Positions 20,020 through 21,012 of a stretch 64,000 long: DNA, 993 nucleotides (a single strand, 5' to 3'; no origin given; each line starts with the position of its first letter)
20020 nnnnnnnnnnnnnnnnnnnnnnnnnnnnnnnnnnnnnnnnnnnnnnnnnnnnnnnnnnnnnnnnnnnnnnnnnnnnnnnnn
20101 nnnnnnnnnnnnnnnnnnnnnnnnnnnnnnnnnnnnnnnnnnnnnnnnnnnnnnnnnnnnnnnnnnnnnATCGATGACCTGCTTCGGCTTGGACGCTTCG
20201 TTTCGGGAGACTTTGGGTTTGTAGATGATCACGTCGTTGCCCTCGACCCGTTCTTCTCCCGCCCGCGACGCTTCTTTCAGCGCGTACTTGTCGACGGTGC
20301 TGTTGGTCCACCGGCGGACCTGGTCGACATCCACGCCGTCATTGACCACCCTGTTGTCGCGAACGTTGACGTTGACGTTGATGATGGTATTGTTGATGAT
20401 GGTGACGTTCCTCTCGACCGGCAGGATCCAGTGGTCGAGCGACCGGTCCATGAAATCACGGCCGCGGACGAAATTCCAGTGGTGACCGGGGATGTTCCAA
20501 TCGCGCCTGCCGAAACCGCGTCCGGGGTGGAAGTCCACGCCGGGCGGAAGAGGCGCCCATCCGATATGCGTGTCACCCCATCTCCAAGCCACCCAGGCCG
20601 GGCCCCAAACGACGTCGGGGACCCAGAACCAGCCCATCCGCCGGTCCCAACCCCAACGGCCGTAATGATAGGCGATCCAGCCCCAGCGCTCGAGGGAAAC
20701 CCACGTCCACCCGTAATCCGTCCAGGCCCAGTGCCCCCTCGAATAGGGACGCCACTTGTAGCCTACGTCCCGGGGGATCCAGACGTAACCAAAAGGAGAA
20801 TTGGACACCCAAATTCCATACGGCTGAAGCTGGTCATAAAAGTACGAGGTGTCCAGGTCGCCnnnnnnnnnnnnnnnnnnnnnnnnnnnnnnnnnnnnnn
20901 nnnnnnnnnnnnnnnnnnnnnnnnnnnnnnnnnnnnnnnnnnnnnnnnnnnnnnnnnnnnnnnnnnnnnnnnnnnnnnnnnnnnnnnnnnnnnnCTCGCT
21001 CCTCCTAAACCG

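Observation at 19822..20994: Lipoprotein with tandem Trp-Gly-rich repeats and a highly charged Lys/Glu tail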

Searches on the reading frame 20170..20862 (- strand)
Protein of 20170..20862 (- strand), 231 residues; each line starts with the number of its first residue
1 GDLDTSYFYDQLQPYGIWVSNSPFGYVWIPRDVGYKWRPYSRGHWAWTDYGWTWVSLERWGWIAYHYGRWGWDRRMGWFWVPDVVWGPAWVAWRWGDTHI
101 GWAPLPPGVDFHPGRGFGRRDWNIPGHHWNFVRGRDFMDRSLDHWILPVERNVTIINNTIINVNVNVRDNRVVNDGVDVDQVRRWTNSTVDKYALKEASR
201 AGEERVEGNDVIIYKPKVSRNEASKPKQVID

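Call 40: predict_structure(alignment_id=A2)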
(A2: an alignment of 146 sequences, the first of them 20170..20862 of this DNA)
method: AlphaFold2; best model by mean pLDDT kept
length: 231 residues; sequences in the alignment: 146
mean_pLDDT: 96.2   pTM: 0.92
mean pLDDT of the five models: 96.2, 96.2, 96.0, 96.0, 95.9
residues with pLDDT >= 90: 215; 70-90: 15; 50-70: 1; < 50: 0
segments of 3 or more residues with pLDDT < 50: none
pLDDT, mean of each block of 10 residues (from residue 1): 93 98 97 96 98 98 98 97 98 97 95 84 93 98 98 98 95 97 97 98 97 98 97 84
secondary structure, 60 per line:
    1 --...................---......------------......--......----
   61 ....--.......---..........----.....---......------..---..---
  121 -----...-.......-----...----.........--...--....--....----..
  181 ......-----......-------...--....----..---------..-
elements in order: H5-15 E16-21 E25-30 E43-48 E51-56 H61-64 E67-73 E77-86 E91-95 E99-104 E130-133 H149-157 E160-162 E165-168 E171-174 H179-186 E192-197 E205-207 E210-213

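Call 49: fold_search(model_id=the predicted structure, library=pdb)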
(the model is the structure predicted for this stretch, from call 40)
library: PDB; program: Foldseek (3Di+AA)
matches with E <= 10: 90; with E <= 0.001: 0
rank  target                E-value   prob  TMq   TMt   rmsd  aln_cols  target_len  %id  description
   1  8p9o_B                2.5e+00  0.01  0.07  0.07  12.8        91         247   11  PCNA from Chaetomium thermophilum in complex with PolD3 peptide (released 2023-12-13)
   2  5g4q_A                2.5e+00  0.01  0.06  0.05  10.8        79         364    8  H.pylori Beta clamp in complex with 5-chloroisatin (released 2017-06-21)
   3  6aig                  2.8e+00  0.01  0.08  0.07  11.5        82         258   10  Crystal structure of PCNA1 from Aeropyrum pernix (released 2018-09-26)
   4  5icq                  3.0e+00  0.01  0.09  0.06  17.1       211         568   12  Methanobactin periplasmic binding protein (released 2016-10-26)
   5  8uae_R                3.2e+00  0.02  0.08  0.04  11.7        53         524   15  E. coli Sir2_HerA complex (12:6) with ATPgamaS (released 2023-12-27)
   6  1iv0_MODEL_1_A        3.6e+00  0.02  0.06  0.14   9.9        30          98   33  Solution structure of the YqgF-family protein (N-terminal fragment) (released 2003-10-07)
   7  3v62_B                3.6e+00  0.01  0.07  0.07  13.4        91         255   10  Structure of the S. cerevisiae Srs2 C-terminal domain in complex with PCNA conjugated to SUMO on lysine 164 (released 2012-02-29)
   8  8cg9                  3.8e+00  0.02  0.09  0.07   6.6        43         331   14  Crystal structure of human DNA cross-link repair 1A in complex with a cyclic N-hydroxyurea inhibitor (released 2024-02-21)
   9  3ii7                  3.8e+00  0.01  0.13  0.11  13.5       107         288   10  Crystal structure of the kelch domain of human KLHL7 (released 2009-08-25)
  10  7o1f_E                3.8e+00  0.01  0.08  0.07  13.0        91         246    9  PCNA from Chaetomium thermophilum in complex with PolD4 PIP peptide (released 2022-04-13)
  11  4l60                  3.8e+00  0.01  0.07  0.07  13.9        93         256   10  Structure of C81R Mutant PCNA Protein Defective in Mismatch Repair (released 2013-10-02)
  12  4peh_A                4.1e+00  0.03  0.08  0.06   9.3        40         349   12  Dbr1 in complex with synthetic linear RNA (released 2014-08-27)
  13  4pef_A                4.1e+00  0.02  0.09  0.06   9.8        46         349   13  Dbr1 in complex with sulfate (released 2014-08-27)
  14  5k77_A                4.1e+00  0.02  0.09  0.06  12.3        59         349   14  Dbr1 in complex with 7-mer branched RNA (released 2016-12-07)
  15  3lx1                  4.1e+00  0.01  0.07  0.07  13.2        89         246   12  Crystal Structure analysis of PCNA1 from Thermococcus kodakaraensis tk0535 (released 2011-01-26)
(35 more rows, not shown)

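Call 50: fold_search(model_id=the predicted structure, library=viral)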
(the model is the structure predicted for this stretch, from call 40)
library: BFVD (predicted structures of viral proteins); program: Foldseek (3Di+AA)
matches with E <= 10: 166; with E <= 0.001: 0
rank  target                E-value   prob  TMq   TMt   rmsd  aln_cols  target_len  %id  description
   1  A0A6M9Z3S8            6.5e-01  0.08  0.14  0.22  12.3       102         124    6  (no name in the UniProt tables at hand)
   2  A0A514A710            7.4e-01  0.02  0.08  0.16  13.6        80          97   19  (no name in the UniProt tables at hand)
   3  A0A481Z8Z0            8.8e-01  0.08  0.12  0.08  11.7        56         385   12  Procyclic acidic repetitive protein [Pithovirus LCPAC304]
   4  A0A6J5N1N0            1.0e+00  0.02  0.11  0.17  14.6       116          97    8  Uncharacterized protein [uncultured Caudovirales phage]
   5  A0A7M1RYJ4            1.1e+00  0.02  0.09  0.10   9.9        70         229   17  Hydrolase [uncultured phage cr108_1]
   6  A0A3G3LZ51            1.3e+00  0.03  0.08  0.08  12.9        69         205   10  Uncharacterized protein [Brevibacterium phage Cantare]
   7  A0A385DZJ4            1.4e+00  0.01  0.08  0.08  12.9       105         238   10  DNA polymerase III sliding clamp [Gordonia phage Horus]
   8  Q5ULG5                1.5e+00  0.02  0.11  0.18  16.4       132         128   11  Orf149 [Lactobacillus phage LP65]
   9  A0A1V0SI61            1.5e+00  0.01  0.08  0.07  17.2       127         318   10  Proliferating cell nuclear antigen [Klosneuvirus KNV1]
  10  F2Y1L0                1.9e+00  0.05  0.12  0.22   9.2        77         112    9  (no name in the UniProt tables at hand)
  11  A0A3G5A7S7            1.9e+00  0.01  0.10  0.08  14.6       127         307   12  Proliferating cell nuclear antigen [Homavirus sp.]
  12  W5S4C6                2.1e+00  0.04  0.13  0.26   5.9        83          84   10  Uncharacterized protein [Pithovirus sibericum]
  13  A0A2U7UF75            2.2e+00  0.04  0.11  0.08   5.8        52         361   12  Uncharacterized protein [Pandoravirus macleodensis]
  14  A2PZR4                2.2e+00  0.04  0.09  0.17   9.1        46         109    4  GfV-B15-ORF2 [Ichnoviriform fumiferanae]
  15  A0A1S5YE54            2.2e+00  0.03  0.08  0.07   9.9        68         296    9  ORF28 [Betabaculovirus altermyunipunctae]
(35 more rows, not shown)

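Call 58: search_dna_similar(query=window:20170-20862:-, collection=plasmids, mode=protein, max_rows=25)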
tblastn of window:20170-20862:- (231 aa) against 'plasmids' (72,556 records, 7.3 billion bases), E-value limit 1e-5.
Records with a match: 7; places in all: 7; records where one place covers at least 80% of the query: 0.
Best place of each record, by identity: <60% 7.
By first word of the organism name: Cupriavidus 4; Caballeronia 2; Legionella 1.
By predicted mobility (MOB-suite, as given by PLSDB): mobilizable 5; non-mobilizable 2.
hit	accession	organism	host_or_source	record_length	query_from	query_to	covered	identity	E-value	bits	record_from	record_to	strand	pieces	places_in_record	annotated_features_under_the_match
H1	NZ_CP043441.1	Cupriavidus campinensis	cell culture,soil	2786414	9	130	53%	38.8%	5e-9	63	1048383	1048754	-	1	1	none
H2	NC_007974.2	Cupriavidus metallidurans CH34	-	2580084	9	121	49%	39.0%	4e-7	57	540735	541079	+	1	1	none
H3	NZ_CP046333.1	Cupriavidus metallidurans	sedimentation pond in a zinc factory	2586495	9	121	49%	39.0%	4e-7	57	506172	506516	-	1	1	none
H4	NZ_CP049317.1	Caballeronia sp. SBC2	whole organism,soil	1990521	9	123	50%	36.0%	1e-8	62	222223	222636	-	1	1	none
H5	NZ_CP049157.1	Caballeronia sp. SBC1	whole organism,soil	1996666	9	123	50%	36.0%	1e-8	62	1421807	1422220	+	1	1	none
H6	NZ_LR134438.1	Legionella adelaidensis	environmental,Cooling tower water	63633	9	113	45%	38.7%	2e-13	76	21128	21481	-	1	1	DUF6600 domain-containing protein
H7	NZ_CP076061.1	Cupriavidus sp. EM10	Pure-cultured cell,sewage water sludge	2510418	9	104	42%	41.7%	2e-9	64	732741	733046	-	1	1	none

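Call 59: get_annotated_region(hit=H2, flank=5000)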
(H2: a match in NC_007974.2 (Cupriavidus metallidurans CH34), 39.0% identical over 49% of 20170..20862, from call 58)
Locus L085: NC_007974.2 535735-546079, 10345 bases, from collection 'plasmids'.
description: Cupriavidus metallidurans CH34 megaplasmid, complete sequence
organism: Cupriavidus metallidurans CH34 (NCBI taxid 266264)
taxonomy: Bacteria; Pseudomonadota; Betaproteobacteria; Burkholderiales; Burkholderiaceae; Cupriavidus; Cupriavidus metallidurans; Cupriavidus metallidurans CH34
host: -; source: -; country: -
typing (MOB-suite, as given by PLSDB): mobilizable; replicon rep_cluster_104,rep_cluster_1581,rep_cluster_80; relaxase MOBP,MOBP
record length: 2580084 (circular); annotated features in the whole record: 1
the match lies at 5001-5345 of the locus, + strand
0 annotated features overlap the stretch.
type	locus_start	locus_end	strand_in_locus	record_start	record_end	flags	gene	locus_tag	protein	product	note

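Call 60: get_annotated_region(hit=H6, flank=5000)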
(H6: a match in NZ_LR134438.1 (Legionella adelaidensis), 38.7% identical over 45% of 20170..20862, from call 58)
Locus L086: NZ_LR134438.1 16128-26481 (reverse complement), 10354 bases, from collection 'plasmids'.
description: Legionella adelaidensis strain NCTC12735 plasmid 29, complete sequence
organism: Legionella adelaidensis (NCBI taxid 45056)
taxonomy: Bacteria; Pseudomonadota; Gammaproteobacteria; Legionellales; Legionellaceae; Legionella; Legionella adelaidensis
host: -; source: environmental,Cooling tower water; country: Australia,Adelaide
typing (MOB-suite, as given by PLSDB): non-mobilizable
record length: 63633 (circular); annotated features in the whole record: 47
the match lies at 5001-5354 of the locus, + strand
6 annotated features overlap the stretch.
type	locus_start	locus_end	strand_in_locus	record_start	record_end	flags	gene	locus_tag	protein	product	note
CDS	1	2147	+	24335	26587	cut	-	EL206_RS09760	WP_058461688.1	alpha-amylase family protein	-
CDS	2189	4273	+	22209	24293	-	-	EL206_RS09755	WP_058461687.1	alpha-amylase family protein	-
CDS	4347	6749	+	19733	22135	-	-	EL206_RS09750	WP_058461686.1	DUF6600 domain-containing protein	-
CDS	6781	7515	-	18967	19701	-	-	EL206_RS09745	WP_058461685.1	methyltransferase domain-containing protein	-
CDS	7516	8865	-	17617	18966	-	astB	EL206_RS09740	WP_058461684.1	N-succinylarginine dihydrolase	GO:0006527 - arginine catabolic process [Evidence IEA]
CDS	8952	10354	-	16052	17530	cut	astD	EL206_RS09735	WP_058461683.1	succinylglutamate-semialdehyde dehydrogenase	GO:0006527 - arginine catabolic process [Evidence IEA]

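Call 62: search_protein_families(library=pfam, proteins=[L085:4194-6737:+, L086:4347-6749:+], max_evalue=0.01)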
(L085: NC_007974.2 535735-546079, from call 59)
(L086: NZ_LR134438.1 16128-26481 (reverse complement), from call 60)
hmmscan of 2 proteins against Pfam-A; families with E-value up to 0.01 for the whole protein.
L085:4194-6737:+ (847 aa): 1 family
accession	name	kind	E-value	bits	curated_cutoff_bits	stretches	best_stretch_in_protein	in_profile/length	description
PF20245.3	DUF6600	-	3.7e-25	88.4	27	1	271-383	2-101/102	Family of unknown function (DUF6600)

L086:4347-6749:+ (800 aa): 1 family
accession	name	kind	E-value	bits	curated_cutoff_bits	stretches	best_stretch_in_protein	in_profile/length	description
PF20245.3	DUF6600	-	3.1e-29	101.5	27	1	219-331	1-101/102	Family of unknown function (DUF6600)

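Call 70: search_solved_structures(query=A2, max_evalue=1)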
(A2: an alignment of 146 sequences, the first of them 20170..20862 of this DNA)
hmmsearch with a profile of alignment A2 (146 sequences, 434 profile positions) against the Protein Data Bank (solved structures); distinct sequences matched with E-value up to 1: 12.
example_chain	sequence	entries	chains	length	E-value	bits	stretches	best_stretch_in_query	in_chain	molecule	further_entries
7ase_g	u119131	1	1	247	0.02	17.2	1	287-409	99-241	Putative 40S ribosomal protein S21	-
6zj3_SK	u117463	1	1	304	0.079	15.2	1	292-416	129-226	Ribosomal protein eS8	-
3j7a_H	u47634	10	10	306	0.086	15.1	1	271-419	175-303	40S ribosomal protein eS6 | 40S ribosomal protein S6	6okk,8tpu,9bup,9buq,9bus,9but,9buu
5opt_g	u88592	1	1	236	0.095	15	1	287-405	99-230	40S ribosomal protein S21, putative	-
9ijj_A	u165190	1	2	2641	0.14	14.4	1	306-404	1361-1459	Cilia and flagella associated protein 46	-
29vf_O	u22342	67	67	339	0.15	14.3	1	320-390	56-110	TATA-box-binding protein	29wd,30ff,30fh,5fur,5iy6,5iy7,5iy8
7cu3_B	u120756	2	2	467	0.38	13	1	337-379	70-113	Transmembrane protein FAM155A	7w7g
7wji_D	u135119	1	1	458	0.43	12.8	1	348-378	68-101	Transmembrane protein FAM155A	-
6i3m_C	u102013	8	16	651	0.44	12.8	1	278-366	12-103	Translation initiation factor eIF-2B subunit delta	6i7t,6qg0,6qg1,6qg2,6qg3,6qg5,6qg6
7cm3_B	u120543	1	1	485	0.44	12.8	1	348-378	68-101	Transmembrane protein FAM155A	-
6xiw_B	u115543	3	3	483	0.45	12.8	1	348-378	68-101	Transmembrane protein FAM155A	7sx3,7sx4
7ms2_A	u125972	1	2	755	0.99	11.6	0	216-269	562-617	Thermostable beta-glucosidase B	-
